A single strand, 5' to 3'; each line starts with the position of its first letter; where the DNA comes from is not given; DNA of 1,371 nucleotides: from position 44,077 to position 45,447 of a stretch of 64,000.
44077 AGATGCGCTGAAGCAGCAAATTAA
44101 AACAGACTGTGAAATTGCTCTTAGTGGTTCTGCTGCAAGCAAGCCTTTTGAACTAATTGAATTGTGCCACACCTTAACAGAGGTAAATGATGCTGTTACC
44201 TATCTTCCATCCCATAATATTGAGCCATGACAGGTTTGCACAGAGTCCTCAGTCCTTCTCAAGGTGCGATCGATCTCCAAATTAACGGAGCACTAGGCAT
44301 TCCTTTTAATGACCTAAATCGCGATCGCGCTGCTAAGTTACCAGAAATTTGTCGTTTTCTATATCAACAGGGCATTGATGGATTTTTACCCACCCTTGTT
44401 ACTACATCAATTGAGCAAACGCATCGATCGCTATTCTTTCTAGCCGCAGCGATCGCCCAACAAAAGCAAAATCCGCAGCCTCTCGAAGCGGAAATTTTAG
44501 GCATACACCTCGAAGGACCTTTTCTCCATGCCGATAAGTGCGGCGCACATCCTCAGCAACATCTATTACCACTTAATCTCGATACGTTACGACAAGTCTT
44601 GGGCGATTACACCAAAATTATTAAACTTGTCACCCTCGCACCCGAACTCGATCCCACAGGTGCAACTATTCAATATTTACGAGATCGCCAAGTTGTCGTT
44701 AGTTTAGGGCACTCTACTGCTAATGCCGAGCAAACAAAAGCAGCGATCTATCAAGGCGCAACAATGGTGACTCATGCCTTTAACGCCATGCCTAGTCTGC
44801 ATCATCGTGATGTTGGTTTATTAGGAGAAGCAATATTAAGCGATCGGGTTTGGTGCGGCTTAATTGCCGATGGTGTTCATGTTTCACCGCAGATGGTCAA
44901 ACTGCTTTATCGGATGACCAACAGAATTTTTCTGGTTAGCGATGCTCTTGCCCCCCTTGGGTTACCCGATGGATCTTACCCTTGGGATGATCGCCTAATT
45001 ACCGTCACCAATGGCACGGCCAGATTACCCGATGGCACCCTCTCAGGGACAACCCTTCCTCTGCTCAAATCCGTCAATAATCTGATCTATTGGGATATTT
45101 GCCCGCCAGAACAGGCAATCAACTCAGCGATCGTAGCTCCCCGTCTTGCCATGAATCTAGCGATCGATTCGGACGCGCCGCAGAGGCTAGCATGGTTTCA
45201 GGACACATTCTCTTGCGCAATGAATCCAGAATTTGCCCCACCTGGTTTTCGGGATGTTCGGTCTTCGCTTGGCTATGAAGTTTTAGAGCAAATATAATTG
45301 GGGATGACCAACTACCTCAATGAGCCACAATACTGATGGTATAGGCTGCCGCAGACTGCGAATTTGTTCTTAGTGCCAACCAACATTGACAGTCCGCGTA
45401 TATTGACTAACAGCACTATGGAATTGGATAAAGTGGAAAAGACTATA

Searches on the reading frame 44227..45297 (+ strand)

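Call 3: search_protein_families(library=pfam, proteins=[window:44227-45297:+], max_evalue=1)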
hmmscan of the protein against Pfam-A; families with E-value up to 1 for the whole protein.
window:44227-45297:+ (356 aa): 2 families
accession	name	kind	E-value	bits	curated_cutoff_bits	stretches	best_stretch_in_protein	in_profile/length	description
PF01979.26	Amidohydro_1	-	0.012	15.4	25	1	87-230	72-212/345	Amidohydrolase family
PF03435.24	Sacchrp_dh_NADP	-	0.043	14.6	25.1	1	145-190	59-101/129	Saccharopine dehydrogenase NADP binding domain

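Call 4: search_protein_families(library=ncbifam, proteins=[window:44227-45297:+], max_evalue=1)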
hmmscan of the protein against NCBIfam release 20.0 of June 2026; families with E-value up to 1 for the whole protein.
window:44227-45297:+ (356 aa): 2 families
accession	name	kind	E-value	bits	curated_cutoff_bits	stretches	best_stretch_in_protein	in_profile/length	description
TIGR00221.1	nagA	equivalog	3.3e-66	223.8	225.65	1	12-310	56-347/380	N-acetylglucosamine-6-phosphate deacetylase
NF008371.0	PRK11170.1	equivalog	2.6e-52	178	483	1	11-306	52-340/382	N-acetylglucosamine-6-phosphate deacetylase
